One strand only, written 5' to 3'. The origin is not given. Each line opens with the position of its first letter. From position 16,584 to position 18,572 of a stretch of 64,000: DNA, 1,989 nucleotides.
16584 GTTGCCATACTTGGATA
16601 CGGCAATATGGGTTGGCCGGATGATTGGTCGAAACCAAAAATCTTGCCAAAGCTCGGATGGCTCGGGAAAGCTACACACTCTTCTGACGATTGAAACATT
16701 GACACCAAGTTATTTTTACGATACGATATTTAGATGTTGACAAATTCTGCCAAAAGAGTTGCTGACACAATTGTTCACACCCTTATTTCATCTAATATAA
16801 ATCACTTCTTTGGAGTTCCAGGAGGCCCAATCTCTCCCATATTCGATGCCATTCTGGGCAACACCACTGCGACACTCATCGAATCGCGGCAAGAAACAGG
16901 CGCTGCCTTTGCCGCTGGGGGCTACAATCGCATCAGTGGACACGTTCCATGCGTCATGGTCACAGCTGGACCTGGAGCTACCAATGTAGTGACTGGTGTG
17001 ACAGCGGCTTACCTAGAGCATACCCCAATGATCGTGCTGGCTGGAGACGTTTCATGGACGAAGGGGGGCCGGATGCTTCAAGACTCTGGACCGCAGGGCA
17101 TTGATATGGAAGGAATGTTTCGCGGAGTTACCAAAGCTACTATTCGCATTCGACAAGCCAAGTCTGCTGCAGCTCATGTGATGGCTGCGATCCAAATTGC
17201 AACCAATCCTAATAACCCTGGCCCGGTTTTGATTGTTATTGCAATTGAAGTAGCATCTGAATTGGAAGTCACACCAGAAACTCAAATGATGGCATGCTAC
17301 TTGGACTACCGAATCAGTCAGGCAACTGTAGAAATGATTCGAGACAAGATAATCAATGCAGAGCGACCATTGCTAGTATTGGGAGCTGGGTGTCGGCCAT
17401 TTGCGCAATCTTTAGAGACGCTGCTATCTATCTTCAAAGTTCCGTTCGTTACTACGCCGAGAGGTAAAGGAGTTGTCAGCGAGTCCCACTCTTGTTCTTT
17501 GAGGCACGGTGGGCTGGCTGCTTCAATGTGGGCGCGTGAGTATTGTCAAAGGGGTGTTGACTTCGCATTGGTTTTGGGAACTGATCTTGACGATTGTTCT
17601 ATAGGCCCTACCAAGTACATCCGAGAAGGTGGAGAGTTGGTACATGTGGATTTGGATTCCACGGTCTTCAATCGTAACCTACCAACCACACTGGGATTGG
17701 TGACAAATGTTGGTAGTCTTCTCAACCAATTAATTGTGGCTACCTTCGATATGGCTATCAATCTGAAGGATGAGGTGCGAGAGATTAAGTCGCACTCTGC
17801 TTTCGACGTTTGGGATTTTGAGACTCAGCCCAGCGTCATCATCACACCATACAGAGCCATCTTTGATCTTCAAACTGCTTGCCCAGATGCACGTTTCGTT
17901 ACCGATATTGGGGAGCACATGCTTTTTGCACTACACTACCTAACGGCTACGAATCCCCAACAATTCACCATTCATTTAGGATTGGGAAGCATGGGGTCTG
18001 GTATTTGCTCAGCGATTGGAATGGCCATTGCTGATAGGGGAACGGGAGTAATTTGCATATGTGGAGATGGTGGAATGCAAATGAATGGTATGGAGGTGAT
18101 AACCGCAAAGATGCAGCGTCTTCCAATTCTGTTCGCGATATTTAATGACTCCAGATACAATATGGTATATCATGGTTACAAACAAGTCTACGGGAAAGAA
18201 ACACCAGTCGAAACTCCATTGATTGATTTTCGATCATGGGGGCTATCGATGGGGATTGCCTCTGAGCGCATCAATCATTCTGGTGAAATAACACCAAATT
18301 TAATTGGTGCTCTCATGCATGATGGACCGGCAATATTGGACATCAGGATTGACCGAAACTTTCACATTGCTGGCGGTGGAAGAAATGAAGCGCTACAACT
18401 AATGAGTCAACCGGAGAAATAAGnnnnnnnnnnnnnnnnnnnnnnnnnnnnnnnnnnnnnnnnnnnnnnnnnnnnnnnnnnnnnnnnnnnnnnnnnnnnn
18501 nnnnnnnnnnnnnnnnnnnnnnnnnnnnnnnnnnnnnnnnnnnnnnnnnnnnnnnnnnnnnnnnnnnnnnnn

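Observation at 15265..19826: Strand-switched island carrying a ThDP-dependent enzyme and a KAS-III-like condensing enzyme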

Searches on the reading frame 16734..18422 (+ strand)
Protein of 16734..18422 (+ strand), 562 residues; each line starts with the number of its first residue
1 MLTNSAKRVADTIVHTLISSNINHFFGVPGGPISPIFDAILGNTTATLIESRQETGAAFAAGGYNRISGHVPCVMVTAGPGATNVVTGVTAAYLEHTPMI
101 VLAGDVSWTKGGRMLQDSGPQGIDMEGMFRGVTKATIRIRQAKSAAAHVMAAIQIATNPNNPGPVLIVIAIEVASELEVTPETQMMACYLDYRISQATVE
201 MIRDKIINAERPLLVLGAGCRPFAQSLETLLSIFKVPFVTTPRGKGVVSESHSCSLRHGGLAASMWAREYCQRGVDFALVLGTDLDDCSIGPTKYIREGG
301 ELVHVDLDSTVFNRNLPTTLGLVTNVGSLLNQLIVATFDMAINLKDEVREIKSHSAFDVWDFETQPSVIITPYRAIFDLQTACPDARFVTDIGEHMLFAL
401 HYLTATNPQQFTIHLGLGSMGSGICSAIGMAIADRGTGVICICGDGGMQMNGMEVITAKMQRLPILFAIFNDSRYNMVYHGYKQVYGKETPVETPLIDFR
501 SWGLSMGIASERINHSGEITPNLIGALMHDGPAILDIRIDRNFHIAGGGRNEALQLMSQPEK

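Call 3: search_protein_families(library=pfam, proteins=[window:16734-18422:+], max_evalue=0.01)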
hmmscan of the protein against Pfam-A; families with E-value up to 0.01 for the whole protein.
window:16734-18422:+ (562 aa): 3 families
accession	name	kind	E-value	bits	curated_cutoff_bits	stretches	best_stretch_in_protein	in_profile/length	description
PF02775.26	TPP_enzyme_C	-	4.9e-30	104.8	21.9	1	391-537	1-151/151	Thiamine pyrophosphate enzyme, C-terminal TPP binding domain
PF02776.23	TPP_enzyme_N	-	5.4e-30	104.1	26.8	1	8-112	2-106/119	Thiamine pyrophosphate enzyme, N-terminal TPP binding domain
PF00205.28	TPP_enzyme_M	-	1.6e-21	76.9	30.4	1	203-333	5-137/137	Thiamine pyrophosphate enzyme, central domain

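Call 4: search_protein_families(library=ncbifam, proteins=[window:16734-18422:+], max_evalue=0.01)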
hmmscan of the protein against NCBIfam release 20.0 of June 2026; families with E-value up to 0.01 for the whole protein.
window:16734-18422:+ (562 aa): 55 families (the best 25 are shown)
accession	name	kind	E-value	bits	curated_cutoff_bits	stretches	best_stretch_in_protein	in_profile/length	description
TIGR00118.1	acolac_lg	equivalog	2.2e-85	287.2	538.35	1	9-545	3-540/557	biosynthetic-type acetolactate synthase large subunit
NF004919.0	PRK06276.1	equivalog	2.7e-79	267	866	1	9-542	3-541/582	acetolactate synthase large subunit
NF006524.0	PRK08978.1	equivalog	1e-76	258.4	738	1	10-542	4-527/548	acetolactate synthase 2 catalytic subunit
NF006187.0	PRK08322.1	equivalog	1.2e-72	245.2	509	1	8-540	3-529/548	acetolactate synthase large subunit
NF005651.0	PRK07418.1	subfamily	2.3e-71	240.8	942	1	9-542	21-562/617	acetolactate synthase large subunit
NF006378.0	PRK08617.1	equivalog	3.1e-71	240.4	510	1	4-541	5-540/556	acetolactate synthase AlsS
NF004710.0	PRK06048.1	equivalog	4.4e-71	240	976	1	8-542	9-540/561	acetolactate synthase large subunit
NF005860.0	PRK07789.1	equivalog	6.5e-67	226.2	881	1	10-542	37-581/615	acetolactate synthase large subunit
NF006581.0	PRK09107.1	equivalog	2.1e-65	221.2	974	1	9-541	13-555/595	acetolactate synthase 3 large subunit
NF005228.0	PRK06725.1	equivalog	2.2e-65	221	991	1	10-541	19-547/571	acetolactate synthase large subunit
NF006319.0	PRK08527.1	equivalog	3.9e-65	220.4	905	1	10-542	7-541/565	acetolactate synthase large subunit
NF005824.0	PRK07710.1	equivalog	9e-65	219.1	976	1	9-542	19-551/573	acetolactate synthase large subunit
NF005584.0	PRK07282.1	equivalog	1.4e-64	218.7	970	1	4-545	7-546/566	acetolactate synthase large subunit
NF006016.1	PRK08155.1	equivalog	4.5e-63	213.5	870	1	10-542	6-535/554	acetolactate synthase large subunit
TIGR02418.1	acolac_catab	equivalog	2.3e-62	211.2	551.1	1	10-541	2-531/539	acetolactate synthase AlsS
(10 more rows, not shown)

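Call 6: search_dna_similar(query=window:16734-18422:+, collection=phages, mode=protein, max_rows=20)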
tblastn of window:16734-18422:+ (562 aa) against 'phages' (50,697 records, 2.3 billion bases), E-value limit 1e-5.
Records with a match: 53; places in all: 54; records where one place covers at least 80% of the query: 37.
Best place of each record, by identity: <60% 53.
By first word of the organism name: Listeria 20; Salmonella 9; Staphylococcus 8; Acinetobacter 4; Escherichia 3; Bacteriophage 3; Enterococcus 3; Campylobacter 2; uncultured 1.
By host as written in the record: Listeria monocytogenes 20; - 10; Staphylococcus aureus 7; Homo sapiens 5; Salmonella enterica subsp. enterica serovar Kentucky 4; Escherichia coli O157:H7 ATCC 43895 3; Campylobacter jejuni 2; Staphylococcus epidermidis HD21-2 1; and 1 more.
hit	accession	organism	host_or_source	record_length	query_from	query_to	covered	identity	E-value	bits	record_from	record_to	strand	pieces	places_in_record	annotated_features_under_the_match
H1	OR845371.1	Escherichia phage ECO95 1-6-1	Escherichia coli O157:H7 ATCC 43895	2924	10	558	98%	28.3%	8e-54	201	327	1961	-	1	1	record has no annotation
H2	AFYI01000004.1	Salmonella enterica subsp. enterica serovar Infantis str. ...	Homo sapiens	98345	10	558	98%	28.3%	2e-53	201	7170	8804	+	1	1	acetolactate synthase, large subunit | putative acetolactate synthase isozyme 2 small subunit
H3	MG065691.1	Campylobacter phage A11a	Campylobacter jejuni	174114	3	540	96%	28.3%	5e-45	177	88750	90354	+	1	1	record has no annotation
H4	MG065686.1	Campylobacter phage A18a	Campylobacter jejuni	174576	3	540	96%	28.3%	5e-45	177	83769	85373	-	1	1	record has no annotation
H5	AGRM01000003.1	Salmonella enterica subsp. houtenae str. ATCC BAA-1581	Homo sapiens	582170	10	540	94%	27.9%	4e-45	177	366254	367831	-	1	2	acetolactate synthase, large subunit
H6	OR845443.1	Escherichia phage ECO95 1-6-1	Escherichia coli O157:H7 ATCC 43895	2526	10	540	94%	27.8%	3e-46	179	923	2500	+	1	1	record has no annotation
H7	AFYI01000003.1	Salmonella enterica subsp. enterica serovar Infantis str. ...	Homo sapiens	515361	10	540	94%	27.8%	1e-45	179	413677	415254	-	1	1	acetolactate synthase, large subunit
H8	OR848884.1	Listeria phage LM 4-14-1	Listeria monocytogenes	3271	10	548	96%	27.4%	3e-45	177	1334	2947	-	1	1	record has no annotation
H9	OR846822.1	Listeria phage LM 4-11-1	Listeria monocytogenes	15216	10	548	96%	27.4%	5e-45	177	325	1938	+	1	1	record has no annotation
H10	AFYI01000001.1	Salmonella enterica subsp. enterica serovar Infantis str. ...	Homo sapiens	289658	10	552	97%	27.1%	2e-46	181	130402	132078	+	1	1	acetolactate synthase, large subunit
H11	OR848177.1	Listeria phage LM 4-14-1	Listeria monocytogenes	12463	10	548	96%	27.2%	3e-44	174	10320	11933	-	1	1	record has no annotation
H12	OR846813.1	Listeria phage LM 4-11-1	Listeria monocytogenes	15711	10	548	96%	27.2%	3e-44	174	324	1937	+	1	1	record has no annotation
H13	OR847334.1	Listeria phage LM 4-11-1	Listeria monocytogenes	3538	4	542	96%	25.7%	3e-44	174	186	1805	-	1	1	record has no annotation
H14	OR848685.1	Listeria phage LM 4-14-1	Listeria monocytogenes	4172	4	542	96%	25.7%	3e-44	174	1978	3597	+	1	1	record has no annotation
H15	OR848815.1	Listeria phage LM 4-14-1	Listeria monocytogenes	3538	7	542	95%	25.9%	3e-44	174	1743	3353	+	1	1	record has no annotation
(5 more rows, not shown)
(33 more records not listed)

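Call 9: search_protein_families(library=phrogs, proteins=[window:16734-18422:+], max_evalue=0.001)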
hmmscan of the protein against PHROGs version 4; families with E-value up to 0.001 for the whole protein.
window:16734-18422:+ (562 aa): 1 family
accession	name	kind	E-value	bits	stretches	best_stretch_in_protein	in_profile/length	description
phrog_11199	-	unknown function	1.2e-83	282.7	1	8-543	10-550/568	-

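Call 11: find_homologous_proteins(query=window:16734-18422:+)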
Query window:16734-18422:+ (562 aa): 1067 proteins with E <= 0.001 among 8000 candidates; the best 120 are listed.
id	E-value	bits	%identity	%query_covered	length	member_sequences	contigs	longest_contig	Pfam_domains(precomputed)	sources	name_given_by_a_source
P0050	0.0e+0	1279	100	100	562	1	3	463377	PF02775.27,PF02776.24,PF00205.29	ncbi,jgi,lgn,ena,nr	ncbi:thiamine pyrophosphate-binding protein [Candidatus Pacearchaeota archaeon]|jgi:acetolactate syn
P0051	0.0e+0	1088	85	99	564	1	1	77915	PF02775.27,PF02776.24,PF00205.29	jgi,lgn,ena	-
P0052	6.8e-282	954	75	99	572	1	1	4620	PF02775.27,PF02776.24,PF00205.29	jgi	jgi:acetolactate synthase-1/2/3 large subunit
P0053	4.0e-256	869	66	99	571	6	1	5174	PF02775.27,PF02776.24,PF00205.29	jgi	jgi:acetolactate synthase-1/2/3 large subunit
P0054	1.3e-253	861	67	99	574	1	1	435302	PF02775.27,PF02776.24,PF00205.29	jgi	jgi:acetolactate synthase I/II/III large subunit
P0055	2.5e-237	807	64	99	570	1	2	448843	PF02775.27,PF02776.24,PF00205.29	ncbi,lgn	-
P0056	3.5e-234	796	64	99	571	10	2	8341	PF02775.27,PF02776.24,PF00205.29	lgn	-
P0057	5.0e-223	760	61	99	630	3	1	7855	PF02775.27,PF02776.24,PF00205.29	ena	-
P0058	3.0e-222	757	59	99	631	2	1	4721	PF02775.27,PF02776.24,PF00205.29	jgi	jgi:acetolactate synthase-1/2/3 large subunit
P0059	2.3e-220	751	60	98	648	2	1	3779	PF02775.27,PF02776.24,PF00205.29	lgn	-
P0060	9.5e-220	749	60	99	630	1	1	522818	PF02775.27,PF02776.24,PF00205.29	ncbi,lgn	-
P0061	1.5e-219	748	59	98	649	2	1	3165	PF02775.27,PF02776.24,PF00205.29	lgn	-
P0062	4.4e-219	747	58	99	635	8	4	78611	PF02775.27,PF02776.24,PF00205.29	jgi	jgi:acetolactate synthase-1/2/3 large subunit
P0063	6.8e-219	746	60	98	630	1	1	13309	PF02775.27,PF02776.24,PF00205.29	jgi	jgi:acetolactate synthase-1/2/3 large subunit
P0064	1.3e-218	745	61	98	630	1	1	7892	PF02775.27,PF02776.24,PF00205.29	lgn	-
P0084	1.1e-210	719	57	99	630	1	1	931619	PF02775.27,PF02776.24,PF00205.29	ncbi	ncbi:MAG: thiamine pyrophosphate-binding protein [Polyangiaceae bacterium]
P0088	8.1e-206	703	58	99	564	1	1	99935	PF02775.27,PF02776.24,PF00205.29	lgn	-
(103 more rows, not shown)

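Call 12: find_encoding_contigs(protein=P0050, flank=10000, max_places=4)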
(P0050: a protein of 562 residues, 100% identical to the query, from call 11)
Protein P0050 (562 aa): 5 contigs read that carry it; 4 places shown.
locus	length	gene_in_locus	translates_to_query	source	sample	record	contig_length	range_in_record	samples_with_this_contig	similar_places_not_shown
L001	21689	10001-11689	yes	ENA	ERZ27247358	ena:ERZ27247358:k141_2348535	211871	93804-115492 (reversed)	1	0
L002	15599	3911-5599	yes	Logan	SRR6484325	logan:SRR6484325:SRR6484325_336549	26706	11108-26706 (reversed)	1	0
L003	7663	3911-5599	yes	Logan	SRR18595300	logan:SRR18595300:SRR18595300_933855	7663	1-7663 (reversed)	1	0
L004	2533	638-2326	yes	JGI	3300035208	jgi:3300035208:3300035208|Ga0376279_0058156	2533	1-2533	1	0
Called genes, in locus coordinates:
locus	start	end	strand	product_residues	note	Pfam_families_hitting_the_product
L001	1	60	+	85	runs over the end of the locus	-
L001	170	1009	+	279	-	-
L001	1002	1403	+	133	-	-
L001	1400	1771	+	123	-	-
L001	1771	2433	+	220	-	-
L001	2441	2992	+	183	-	-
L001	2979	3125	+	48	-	-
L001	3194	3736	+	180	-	-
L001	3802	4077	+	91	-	-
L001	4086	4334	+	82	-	-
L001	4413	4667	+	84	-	-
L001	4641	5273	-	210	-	PF01551:Peptidase_M23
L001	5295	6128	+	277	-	-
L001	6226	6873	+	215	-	PF06689:zf-C4_ClpX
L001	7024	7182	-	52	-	-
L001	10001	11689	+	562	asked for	PF02776:TPP_enzyme_N, PF00205:TPP_enzyme_M, PF02775:TPP_enzyme_C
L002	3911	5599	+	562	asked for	PF02776:TPP_enzyme_N, PF00205:TPP_enzyme_M, PF02775:TPP_enzyme_C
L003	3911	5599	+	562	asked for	PF02776:TPP_enzyme_N, PF00205:TPP_enzyme_M, PF02775:TPP_enzyme_C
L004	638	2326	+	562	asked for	PF02776:TPP_enzyme_N, PF00205:TPP_enzyme_M, PF02775:TPP_enzyme_C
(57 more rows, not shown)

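Call 14: find_encoding_contigs(protein=P0084, flank=10000, max_places=3)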
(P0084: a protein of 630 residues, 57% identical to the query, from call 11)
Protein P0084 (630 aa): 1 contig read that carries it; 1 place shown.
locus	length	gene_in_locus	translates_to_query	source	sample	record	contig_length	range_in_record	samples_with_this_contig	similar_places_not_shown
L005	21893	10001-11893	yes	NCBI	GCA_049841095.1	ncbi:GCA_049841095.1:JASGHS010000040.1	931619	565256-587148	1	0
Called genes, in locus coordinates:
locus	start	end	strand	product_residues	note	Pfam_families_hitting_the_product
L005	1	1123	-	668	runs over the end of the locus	-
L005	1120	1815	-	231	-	PF00072:Response_reg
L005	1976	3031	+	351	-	PF08668:HDOD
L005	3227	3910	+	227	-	-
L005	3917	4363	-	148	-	-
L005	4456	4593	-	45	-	-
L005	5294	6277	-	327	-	-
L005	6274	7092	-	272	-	-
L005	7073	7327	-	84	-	-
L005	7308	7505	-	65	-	-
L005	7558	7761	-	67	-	-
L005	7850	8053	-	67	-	-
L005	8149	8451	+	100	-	-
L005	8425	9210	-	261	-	-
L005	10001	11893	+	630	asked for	PF02776:TPP_enzyme_N, PF00205:TPP_enzyme_M, PF02775:TPP_enzyme_C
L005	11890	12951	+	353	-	-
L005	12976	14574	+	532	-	PF00512:HisKA (weak), PF02518:HATPase_c, PF00072:Response_reg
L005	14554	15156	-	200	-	PF09536:DUF2378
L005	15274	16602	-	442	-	PF00232:Glyco_hydro_1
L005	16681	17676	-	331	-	-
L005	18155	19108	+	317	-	-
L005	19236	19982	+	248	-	-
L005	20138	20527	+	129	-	PF00072:Response_reg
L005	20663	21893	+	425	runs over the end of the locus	PF06537:DHOR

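Call 16: search_protein_families(library=pfam, proteins=[L005:11890-12951:+, L005:8425-9210:-, L005:5294-6277:-, L005:6274-7092:-, L005:16681-17676:-], max_evalue=0.01)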
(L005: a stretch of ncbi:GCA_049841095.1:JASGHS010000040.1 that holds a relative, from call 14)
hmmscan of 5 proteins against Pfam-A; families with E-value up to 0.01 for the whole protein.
L005:11890-12951:+ (353 aa): 2 families
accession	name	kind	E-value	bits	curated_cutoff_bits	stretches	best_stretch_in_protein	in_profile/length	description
PF08545.16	ACP_syn_III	-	5.8e-09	36.2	24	1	137-204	3-72/80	3-Oxoacyl-[acyl-carrier-protein (ACP)] synthase III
PF08541.16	ACP_syn_III_C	-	1e-07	32.4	26.6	1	265-353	1-90/90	3-Oxoacyl-[acyl-carrier-protein (ACP)] synthase III C terminal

L005:8425-9210:- (261 aa): 0 families

L005:5294-6277:- (327 aa): 0 families

L005:6274-7092:- (272 aa): 0 families

L005:16681-17676:- (331 aa): 1 family
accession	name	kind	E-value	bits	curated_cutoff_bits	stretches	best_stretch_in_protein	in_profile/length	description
PF21582.3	CBM30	-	0.0001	22.8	27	1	277-328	120-168/170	Carbohydrate binding domain 30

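Call 18: search_solved_structures(query=window:16734-18422:+, max_evalue=1e-30)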
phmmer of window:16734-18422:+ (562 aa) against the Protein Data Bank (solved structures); distinct sequences matched with E-value up to 1e-30: 39.
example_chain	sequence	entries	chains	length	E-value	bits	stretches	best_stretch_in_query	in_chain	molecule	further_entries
8x3x_A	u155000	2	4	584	3.8e-67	230.1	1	10-542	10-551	BbmA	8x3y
8xod_A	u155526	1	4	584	3.9e-66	226.8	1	10-542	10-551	BbmA-G484F complex with CBOA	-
8x3z_A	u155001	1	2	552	8.5e-65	222.4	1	11-544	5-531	CsmA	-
6lpi_A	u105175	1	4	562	8.9e-53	182.7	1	9-542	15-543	Acetolactate synthase isozyme 1 large subunit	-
9zgl_A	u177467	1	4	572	4.2e-50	173.9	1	5-548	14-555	Ancestral acetolactate synthase, catabolic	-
4rjj_A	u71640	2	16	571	7.2e-48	166.5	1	8-544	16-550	Acetolactate synthase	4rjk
4rji_A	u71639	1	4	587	7.9e-48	166.4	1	8-544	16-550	Acetolactate synthase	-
9yjz_A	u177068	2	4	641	5.2e-46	160.4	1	17-543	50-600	Acetolactate synthase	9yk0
7u25_A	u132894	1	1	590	9.7e-46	159.5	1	7-486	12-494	Acetolactate synthase, chloroplastic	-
1jsc_A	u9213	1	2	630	1.8e-45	158.6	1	19-545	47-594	ACETOHYDROXY-ACID SYNTHASE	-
6u9d_A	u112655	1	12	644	1.9e-45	158.5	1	19-545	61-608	Acetolactate synthase catalytic subunit, mitochondrial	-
1n0h_A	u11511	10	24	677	2.2e-45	158.3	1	19-545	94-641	Acetolactate synthase | Acetolactate synthase, mitochondrial | Acetolactate synthase catalytic subunit, mitochondrial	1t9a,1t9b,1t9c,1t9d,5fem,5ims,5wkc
3e9y_A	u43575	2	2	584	2.8e-45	157.9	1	7-487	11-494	Acetolactate synthase, chloroplastic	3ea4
7tzz_A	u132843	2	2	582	5.3e-45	157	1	7-487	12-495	Acetolactate synthase, chloroplastic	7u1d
24pi_A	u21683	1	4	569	5.5e-45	157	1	10-541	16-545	Ancestral acetolactate synthase, catabolic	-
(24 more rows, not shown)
